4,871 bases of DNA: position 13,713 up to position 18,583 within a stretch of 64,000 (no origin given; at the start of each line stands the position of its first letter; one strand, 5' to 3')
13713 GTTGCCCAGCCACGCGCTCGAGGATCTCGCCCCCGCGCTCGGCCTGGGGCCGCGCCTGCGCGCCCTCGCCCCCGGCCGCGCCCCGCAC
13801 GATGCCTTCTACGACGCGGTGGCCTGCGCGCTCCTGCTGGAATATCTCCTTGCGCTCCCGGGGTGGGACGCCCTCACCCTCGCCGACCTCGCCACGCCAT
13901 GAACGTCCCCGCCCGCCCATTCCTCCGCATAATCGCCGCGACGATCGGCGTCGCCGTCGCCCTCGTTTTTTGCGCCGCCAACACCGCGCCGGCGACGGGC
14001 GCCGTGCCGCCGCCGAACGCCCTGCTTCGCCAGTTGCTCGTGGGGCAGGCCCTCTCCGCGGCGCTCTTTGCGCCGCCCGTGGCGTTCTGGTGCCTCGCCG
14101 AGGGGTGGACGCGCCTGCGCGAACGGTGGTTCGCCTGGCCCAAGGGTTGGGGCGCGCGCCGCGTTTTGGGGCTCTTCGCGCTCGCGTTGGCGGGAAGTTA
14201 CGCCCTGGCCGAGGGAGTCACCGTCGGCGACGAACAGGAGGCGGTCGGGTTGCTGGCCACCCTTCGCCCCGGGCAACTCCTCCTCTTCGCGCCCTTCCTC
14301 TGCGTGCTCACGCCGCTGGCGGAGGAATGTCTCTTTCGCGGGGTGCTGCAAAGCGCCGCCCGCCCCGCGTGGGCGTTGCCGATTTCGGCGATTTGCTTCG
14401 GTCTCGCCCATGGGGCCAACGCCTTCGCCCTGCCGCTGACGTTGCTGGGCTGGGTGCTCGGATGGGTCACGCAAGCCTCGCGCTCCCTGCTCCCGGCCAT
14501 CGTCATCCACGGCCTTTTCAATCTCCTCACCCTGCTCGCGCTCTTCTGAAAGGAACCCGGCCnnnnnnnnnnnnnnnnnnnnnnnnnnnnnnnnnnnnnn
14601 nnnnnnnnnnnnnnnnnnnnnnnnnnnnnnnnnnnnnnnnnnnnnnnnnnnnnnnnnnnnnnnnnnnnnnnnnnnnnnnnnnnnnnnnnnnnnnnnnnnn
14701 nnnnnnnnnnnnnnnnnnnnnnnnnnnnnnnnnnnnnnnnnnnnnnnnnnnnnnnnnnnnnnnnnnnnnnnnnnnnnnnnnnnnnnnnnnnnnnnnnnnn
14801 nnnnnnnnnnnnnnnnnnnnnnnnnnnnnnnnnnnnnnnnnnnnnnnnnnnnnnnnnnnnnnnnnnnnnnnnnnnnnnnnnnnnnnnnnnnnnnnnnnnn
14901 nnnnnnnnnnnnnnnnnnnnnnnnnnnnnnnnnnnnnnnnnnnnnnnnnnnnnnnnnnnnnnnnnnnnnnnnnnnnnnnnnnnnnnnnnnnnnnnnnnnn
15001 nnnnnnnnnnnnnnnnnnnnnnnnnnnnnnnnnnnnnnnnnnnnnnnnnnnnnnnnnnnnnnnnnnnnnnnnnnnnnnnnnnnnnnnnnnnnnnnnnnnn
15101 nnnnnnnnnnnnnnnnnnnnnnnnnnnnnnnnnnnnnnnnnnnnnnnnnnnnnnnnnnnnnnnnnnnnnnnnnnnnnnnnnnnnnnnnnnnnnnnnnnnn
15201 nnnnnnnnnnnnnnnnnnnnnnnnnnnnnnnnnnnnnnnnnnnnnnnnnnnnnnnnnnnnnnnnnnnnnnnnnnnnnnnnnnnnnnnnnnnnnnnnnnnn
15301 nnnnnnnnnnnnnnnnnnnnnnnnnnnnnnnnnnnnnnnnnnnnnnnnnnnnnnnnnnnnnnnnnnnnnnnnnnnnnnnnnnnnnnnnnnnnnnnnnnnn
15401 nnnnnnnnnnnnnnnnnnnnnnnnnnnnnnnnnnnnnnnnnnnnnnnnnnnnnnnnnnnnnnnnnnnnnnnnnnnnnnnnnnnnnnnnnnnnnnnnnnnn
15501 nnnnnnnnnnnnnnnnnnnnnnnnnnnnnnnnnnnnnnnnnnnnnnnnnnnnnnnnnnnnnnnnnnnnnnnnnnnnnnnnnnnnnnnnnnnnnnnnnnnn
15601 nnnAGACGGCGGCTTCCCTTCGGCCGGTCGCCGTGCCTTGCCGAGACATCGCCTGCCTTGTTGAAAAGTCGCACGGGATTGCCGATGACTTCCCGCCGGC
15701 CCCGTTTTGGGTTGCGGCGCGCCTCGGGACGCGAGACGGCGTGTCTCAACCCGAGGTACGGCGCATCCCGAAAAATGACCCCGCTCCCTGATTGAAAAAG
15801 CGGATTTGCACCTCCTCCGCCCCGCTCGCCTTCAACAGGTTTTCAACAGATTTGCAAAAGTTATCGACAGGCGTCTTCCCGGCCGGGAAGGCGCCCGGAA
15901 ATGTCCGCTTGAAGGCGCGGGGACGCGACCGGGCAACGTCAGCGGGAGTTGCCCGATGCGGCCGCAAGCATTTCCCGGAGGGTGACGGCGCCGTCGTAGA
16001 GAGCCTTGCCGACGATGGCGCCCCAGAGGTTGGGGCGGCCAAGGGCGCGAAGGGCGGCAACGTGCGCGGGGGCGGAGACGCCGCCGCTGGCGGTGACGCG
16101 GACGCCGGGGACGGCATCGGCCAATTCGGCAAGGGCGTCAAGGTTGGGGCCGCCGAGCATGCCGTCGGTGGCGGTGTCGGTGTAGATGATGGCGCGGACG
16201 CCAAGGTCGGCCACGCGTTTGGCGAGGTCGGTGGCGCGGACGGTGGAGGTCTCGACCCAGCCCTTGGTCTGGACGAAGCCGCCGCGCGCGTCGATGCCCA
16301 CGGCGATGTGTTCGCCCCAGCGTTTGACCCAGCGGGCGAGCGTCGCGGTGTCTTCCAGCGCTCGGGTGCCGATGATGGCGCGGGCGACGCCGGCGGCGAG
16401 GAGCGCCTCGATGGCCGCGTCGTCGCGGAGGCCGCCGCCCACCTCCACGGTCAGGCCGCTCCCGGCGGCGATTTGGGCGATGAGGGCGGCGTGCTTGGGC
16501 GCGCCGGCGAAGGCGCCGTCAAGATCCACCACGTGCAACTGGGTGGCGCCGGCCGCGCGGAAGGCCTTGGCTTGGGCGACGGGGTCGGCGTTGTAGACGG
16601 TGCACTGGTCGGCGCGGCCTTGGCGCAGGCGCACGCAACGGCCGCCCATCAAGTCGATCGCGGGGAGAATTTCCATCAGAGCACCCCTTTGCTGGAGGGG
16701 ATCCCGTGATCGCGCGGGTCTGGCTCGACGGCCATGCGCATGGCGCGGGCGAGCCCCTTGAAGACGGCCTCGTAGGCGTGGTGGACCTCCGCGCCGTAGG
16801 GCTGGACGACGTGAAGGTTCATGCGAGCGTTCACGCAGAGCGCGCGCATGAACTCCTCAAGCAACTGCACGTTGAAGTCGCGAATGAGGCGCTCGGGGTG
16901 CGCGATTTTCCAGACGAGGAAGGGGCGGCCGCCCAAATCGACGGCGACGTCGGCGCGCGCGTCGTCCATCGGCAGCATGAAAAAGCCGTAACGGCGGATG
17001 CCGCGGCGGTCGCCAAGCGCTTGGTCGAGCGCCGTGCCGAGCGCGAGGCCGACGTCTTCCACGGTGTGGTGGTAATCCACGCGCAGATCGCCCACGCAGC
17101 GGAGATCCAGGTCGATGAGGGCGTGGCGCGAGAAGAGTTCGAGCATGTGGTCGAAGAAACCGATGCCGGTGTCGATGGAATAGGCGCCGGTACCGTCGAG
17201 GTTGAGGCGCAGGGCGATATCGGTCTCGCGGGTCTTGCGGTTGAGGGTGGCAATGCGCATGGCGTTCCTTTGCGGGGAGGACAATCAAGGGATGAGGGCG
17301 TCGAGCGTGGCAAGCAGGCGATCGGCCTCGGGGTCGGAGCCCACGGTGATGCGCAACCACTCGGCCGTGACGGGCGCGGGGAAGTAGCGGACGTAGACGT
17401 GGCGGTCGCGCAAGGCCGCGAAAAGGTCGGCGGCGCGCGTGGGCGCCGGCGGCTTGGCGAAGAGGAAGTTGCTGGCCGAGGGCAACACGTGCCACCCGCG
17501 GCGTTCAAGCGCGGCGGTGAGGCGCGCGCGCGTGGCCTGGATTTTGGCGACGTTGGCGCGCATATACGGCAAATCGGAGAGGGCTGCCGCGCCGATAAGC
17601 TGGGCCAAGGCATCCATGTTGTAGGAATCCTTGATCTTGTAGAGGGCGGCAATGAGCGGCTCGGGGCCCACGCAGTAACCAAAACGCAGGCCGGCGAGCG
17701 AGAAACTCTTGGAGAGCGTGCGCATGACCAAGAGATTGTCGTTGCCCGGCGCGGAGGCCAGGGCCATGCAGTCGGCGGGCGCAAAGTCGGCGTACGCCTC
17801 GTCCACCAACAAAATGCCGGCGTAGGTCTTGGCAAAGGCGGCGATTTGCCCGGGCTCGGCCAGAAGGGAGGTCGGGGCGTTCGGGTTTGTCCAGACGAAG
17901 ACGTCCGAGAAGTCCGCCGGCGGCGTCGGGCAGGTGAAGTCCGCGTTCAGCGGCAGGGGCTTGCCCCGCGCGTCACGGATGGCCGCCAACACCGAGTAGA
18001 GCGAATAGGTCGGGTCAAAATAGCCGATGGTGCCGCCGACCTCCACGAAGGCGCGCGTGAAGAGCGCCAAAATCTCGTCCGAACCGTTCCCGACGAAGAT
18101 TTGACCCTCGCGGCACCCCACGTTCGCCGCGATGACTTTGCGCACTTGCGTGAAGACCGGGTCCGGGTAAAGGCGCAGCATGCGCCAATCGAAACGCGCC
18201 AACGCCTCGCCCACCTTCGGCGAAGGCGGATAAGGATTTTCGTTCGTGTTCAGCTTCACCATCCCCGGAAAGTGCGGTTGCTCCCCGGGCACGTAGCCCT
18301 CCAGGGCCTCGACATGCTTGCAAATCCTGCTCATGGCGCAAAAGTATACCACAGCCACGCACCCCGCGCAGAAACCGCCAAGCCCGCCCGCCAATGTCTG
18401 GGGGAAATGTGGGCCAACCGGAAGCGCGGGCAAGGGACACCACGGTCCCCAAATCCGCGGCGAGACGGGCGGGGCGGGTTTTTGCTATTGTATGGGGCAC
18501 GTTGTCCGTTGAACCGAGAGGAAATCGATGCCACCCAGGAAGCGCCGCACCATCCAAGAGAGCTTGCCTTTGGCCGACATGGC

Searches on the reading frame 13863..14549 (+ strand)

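Call 36: search_protein_families(library=pfam, proteins=[window:13863-14549:+], max_evalue=0.00001)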
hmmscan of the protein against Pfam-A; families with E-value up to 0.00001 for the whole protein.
window:13863-14549:+ (228 aa): 1 family
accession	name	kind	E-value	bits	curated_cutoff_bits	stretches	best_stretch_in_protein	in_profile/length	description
PF02517.21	Rce1-like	-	3.6e-20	72.5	22.4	1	138-222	3-93/93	Type II CAAX prenyl endopeptidase Rce1-like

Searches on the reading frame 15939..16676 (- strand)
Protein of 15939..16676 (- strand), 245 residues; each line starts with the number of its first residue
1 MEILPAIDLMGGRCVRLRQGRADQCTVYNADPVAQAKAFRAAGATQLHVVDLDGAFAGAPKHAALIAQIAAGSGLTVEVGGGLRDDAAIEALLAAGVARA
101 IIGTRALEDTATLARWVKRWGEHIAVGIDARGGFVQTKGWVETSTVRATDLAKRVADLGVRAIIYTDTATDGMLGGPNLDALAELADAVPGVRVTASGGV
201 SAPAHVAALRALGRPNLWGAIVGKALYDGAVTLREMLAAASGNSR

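Call 17: search_protein_families(library=pfam, proteins=[window:15939-16676:-])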
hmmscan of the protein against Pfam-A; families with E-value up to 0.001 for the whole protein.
window:15939-16676:- (245 aa): 1 family
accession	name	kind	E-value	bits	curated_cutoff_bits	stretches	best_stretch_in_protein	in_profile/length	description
PF00977.27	His_biosynth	-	4.3e-70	236.1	23.6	1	2-231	1-227/228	Histidine biosynthesis protein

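Call 18: find_encoding_contigs(protein=window:15939-16676:-, flank=3000, max_places=10)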
Protein window:15939-16676:- (245 aa): 7 contigs read that carry it; 6 places shown.
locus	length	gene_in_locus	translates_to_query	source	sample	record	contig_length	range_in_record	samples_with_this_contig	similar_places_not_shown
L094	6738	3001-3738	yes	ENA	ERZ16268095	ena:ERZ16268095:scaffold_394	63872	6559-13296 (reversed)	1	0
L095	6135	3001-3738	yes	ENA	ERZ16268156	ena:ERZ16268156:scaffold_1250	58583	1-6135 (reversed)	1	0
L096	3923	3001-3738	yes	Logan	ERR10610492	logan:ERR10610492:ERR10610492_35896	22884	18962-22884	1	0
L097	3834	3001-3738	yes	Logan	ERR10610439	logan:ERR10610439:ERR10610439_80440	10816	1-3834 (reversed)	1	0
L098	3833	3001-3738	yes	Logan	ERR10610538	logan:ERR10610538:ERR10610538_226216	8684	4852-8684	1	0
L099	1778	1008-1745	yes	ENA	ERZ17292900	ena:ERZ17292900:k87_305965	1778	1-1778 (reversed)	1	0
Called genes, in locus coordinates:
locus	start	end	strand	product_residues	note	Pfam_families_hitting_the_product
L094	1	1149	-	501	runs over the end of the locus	PF00772:DnaB, PF13481:AAA_25, PF03796:DnaB_C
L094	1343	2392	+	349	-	PF00155:Aminotran_1_2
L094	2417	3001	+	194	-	PF00475:IGPD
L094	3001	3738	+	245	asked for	PF00977:His_biosynth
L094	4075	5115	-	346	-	PF20434:BD-FAE, PF07859:Abhydrolase_3, PF12146:Hydrolase_4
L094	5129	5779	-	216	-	PF02517:Rce1-like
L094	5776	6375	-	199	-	PF00929:RNase_T (weak)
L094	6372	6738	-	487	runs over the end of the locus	PF24316:Tli3 (faint), PF13088:BNR_2, PF13859:BNR_3, PF02012:BNR (faint), PF15902:Sortilin-Vps10 (faint)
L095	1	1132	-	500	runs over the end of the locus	PF00772:DnaB, PF13481:AAA_25, PF03796:DnaB_C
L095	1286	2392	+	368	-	PF00155:Aminotran_1_2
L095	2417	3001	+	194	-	PF00475:IGPD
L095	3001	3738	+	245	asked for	PF00977:His_biosynth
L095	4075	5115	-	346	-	PF20434:BD-FAE, PF07859:Abhydrolase_3, PF12146:Hydrolase_4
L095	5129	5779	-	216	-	PF02517:Rce1-like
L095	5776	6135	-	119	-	?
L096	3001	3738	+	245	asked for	PF00977:His_biosynth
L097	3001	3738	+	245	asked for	PF00977:His_biosynth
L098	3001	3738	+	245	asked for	PF00977:His_biosynth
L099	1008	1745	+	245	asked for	PF00977:His_biosynth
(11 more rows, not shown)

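Call 47: find_homologous_proteins(query=window:15939-16676:-, max_evalue=1e-60)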
Query window:15939-16676:- (245 aa): 3490 proteins with E <= 1e-60 among 8000 candidates; the best 120 are listed.
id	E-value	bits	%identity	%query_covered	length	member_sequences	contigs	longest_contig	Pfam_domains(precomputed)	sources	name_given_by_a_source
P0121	4.5e-146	503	98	100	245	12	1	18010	PF00977.28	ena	-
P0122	7.4e-125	433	89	98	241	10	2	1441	PF00977.28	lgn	-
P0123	1.3e-120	419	88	98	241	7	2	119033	PF00977.28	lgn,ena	-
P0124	4.9e-120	417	87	98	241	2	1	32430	PF00977.28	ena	-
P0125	2.9e-114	399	80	98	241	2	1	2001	PF00977.28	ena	-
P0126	6.1e-114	397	80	98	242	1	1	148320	PF00977.28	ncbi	-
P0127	8.6e-114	397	79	98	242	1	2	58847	PF00977.28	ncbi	-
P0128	4.3e-112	391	80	98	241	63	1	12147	PF00977.28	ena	-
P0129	1.5e-111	390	78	98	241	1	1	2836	PF00977.28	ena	-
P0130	2.6e-111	389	77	99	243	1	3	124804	PF00977.28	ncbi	-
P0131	4.8e-111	388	79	98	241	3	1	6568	PF00977.28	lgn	-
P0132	5.3e-111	388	78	99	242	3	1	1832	PF00977.28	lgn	-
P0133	1.1e-110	387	76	99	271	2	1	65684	PF00977.28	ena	-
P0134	1.4e-110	386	79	98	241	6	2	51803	PF00977.28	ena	-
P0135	2.9e-110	385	79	99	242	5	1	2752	PF00977.28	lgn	-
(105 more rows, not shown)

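Call 48: find_encoding_contigs(protein=P0123, flank=10000, max_places=4)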
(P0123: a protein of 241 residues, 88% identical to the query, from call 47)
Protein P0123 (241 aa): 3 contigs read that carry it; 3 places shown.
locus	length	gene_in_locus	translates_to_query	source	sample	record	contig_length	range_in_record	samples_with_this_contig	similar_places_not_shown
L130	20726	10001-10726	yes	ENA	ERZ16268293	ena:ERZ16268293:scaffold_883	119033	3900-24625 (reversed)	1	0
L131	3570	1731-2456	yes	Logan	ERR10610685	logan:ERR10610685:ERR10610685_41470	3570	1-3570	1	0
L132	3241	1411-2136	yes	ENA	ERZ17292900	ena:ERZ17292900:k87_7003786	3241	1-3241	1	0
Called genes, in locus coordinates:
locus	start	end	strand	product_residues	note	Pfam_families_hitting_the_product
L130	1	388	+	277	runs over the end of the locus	PF02591:Zn_ribbon_9 (weak), PF00359:PTS_EIIA_2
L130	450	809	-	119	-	PF02261:Asp_decarbox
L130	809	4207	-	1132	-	PF00930:DPPIV_N (faint), PF26549:Tricorn_N, PF07676:PD40 (weak), PF26550:Tricorn_2nd, PF14684:Tricorn_C1 (weak), PF00595:PDZ (weak), PF17820:PDZ_6, PF03572:Peptidase_S41, +2 more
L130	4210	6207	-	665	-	PF00664:ABC_membrane, PF00005:ABC_tran, PF02463:SMC_N (weak)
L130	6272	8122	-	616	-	PF00682:HMGL-like, PF02436:PYC_OADA, PF00364:Biotin_lipoyl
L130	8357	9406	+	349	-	PF00155:Aminotran_1_2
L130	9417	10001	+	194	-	PF00475:IGPD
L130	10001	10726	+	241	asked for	PF00977:His_biosynth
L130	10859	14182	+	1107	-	PF18582:HZS_alpha, PF03781:FGE-sulfatase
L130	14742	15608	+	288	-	-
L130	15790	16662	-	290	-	PF02401:LYTB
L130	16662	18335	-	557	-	PF01368:DHH, PF00571:CBS (weak), PF07085:DRTGG, PF02833:DHHA2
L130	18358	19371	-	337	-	PF00551:Formyl_trans_N, PF02911:Formyl_trans_C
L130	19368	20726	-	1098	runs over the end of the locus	PF11028:TMEM260_N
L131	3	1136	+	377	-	?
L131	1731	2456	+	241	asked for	PF00977:His_biosynth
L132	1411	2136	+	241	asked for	PF00977:His_biosynth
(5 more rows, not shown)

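Call 49: find_encoding_contigs(protein=P0124, flank=10000, max_places=4)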
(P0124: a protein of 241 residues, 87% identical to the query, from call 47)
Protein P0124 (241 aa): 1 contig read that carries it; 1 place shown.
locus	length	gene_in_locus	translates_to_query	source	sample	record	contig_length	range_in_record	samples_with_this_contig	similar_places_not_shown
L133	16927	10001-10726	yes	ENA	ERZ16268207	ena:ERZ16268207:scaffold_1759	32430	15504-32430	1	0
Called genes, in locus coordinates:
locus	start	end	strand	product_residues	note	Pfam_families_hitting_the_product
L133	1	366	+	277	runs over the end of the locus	PF02591:Zn_ribbon_9 (weak), PF00359:PTS_EIIA_2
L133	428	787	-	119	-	PF02261:Asp_decarbox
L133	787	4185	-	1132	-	PF00930:DPPIV_N (faint), PF26549:Tricorn_N, PF07676:PD40 (weak), PF26550:Tricorn_2nd, PF14684:Tricorn_C1 (weak), PF00595:PDZ (weak), PF17820:PDZ_6, PF03572:Peptidase_S41, +2 more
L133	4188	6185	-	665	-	PF00664:ABC_membrane, PF00005:ABC_tran, PF02463:SMC_N (weak)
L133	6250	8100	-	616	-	PF00682:HMGL-like, PF02436:PYC_OADA, PF00364:Biotin_lipoyl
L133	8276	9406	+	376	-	PF00155:Aminotran_1_2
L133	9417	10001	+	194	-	PF00475:IGPD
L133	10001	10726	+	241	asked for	PF00977:His_biosynth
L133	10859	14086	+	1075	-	PF18582:HZS_alpha, PF03781:FGE-sulfatase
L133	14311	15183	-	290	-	PF02401:LYTB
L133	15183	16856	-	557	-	PF01368:DHH, PF00571:CBS (weak), PF07085:DRTGG, PF02833:DHHA2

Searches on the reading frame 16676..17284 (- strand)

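Call 36: search_protein_families(library=pfam, proteins=[window:16676-17284:-], max_evalue=0.00001)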
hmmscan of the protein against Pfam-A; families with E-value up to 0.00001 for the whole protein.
window:16676-17284:- (202 aa): 1 family
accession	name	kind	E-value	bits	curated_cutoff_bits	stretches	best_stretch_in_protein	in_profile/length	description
PF00475.24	IGPD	-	9.4e-60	201.3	27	1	39-182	1-144/144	Imidazoleglycerol-phosphate dehydratase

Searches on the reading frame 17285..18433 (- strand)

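Call 36: search_protein_families(library=pfam, proteins=[window:17285-18433:-], max_evalue=0.00001)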
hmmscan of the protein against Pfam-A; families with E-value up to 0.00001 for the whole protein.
window:17285-18433:- (382 aa): 1 family
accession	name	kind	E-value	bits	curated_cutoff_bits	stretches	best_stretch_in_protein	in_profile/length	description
PF00155.27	Aminotran_1_2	-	5.8e-55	187.4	19.7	1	58-376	3-360/361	Aminotransferase class I and II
